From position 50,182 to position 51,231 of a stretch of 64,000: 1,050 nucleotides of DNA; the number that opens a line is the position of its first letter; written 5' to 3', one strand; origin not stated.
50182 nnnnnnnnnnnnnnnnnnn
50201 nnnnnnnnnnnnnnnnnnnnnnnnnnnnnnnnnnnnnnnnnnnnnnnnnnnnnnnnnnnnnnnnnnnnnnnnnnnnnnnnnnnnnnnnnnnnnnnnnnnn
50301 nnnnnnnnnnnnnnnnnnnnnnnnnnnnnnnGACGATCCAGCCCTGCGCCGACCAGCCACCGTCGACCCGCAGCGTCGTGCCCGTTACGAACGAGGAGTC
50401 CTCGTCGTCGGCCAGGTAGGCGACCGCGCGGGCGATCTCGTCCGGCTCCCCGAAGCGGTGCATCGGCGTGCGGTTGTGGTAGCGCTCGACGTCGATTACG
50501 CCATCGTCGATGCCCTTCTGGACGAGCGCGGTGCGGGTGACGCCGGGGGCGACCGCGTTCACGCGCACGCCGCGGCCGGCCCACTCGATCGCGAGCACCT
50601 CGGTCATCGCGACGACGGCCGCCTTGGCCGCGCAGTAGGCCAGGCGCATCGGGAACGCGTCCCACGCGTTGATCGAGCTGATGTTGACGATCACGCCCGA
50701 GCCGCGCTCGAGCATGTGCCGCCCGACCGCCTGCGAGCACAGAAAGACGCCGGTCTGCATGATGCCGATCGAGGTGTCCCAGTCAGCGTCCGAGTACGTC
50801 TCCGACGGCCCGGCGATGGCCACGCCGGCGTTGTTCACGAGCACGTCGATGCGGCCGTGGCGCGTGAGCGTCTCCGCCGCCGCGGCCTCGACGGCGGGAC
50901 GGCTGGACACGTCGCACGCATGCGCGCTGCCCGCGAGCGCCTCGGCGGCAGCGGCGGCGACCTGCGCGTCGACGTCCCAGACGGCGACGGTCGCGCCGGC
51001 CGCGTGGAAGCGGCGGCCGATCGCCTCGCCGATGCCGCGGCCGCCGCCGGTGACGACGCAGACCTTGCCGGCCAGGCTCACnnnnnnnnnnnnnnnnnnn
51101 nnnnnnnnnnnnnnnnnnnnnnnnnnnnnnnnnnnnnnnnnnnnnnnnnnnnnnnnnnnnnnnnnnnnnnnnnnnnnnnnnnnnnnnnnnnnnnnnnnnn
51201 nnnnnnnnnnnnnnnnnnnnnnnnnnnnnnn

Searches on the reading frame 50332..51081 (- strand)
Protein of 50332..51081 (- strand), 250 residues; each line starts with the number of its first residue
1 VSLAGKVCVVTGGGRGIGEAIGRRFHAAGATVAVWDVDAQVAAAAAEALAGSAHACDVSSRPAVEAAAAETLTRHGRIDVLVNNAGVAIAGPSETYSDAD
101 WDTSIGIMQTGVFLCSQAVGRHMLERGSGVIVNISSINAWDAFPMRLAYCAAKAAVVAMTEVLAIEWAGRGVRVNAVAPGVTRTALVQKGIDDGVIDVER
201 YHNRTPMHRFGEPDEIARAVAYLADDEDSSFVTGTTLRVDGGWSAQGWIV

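Call 31: find_encoding_contigs(protein=window:50332-51081:-, flank=10000, max_places=6)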
Protein window:50332-51081:- (250 aa): 1 contig read that carries it; 1 place shown.
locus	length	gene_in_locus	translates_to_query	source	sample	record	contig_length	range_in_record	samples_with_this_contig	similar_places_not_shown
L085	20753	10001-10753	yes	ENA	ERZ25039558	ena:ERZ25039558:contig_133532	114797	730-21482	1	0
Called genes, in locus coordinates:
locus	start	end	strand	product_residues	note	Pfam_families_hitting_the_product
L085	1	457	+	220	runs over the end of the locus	PF13673:Acetyltransf_10 (weak), PF13508:Acetyltransf_7 (weak)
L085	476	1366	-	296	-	-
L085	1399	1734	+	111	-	-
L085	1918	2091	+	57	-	-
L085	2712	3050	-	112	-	-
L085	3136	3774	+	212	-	PF00072:Response_reg (weak), PF00196:GerE, PF08281:Sigma70_r4_2 (faint)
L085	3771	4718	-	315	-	PF08240:ADH_N, PF16912:Glu_dehyd_C (weak), PF00107:ADH_zinc_N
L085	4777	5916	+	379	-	PF02746:MR_MLE_N, PF13378:MR_MLE_C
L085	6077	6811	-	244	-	PF06314:ADC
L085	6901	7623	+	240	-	PF00106:adh_short, PF08659:KR, PF13561:adh_short_C2, PF23441:SDR (weak)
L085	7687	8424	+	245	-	PF00106:adh_short, PF13561:adh_short_C2, PF08659:KR (weak)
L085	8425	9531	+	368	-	PF00557:Peptidase_M24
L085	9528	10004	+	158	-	PF00903:Glyoxalase, PF13669:Glyoxalase_4, PF18029:Glyoxalase_6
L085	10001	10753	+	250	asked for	PF00106:adh_short, PF13561:adh_short_C2, PF23441:SDR (weak)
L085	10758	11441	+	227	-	PF00392:GntR, PF07729:FCD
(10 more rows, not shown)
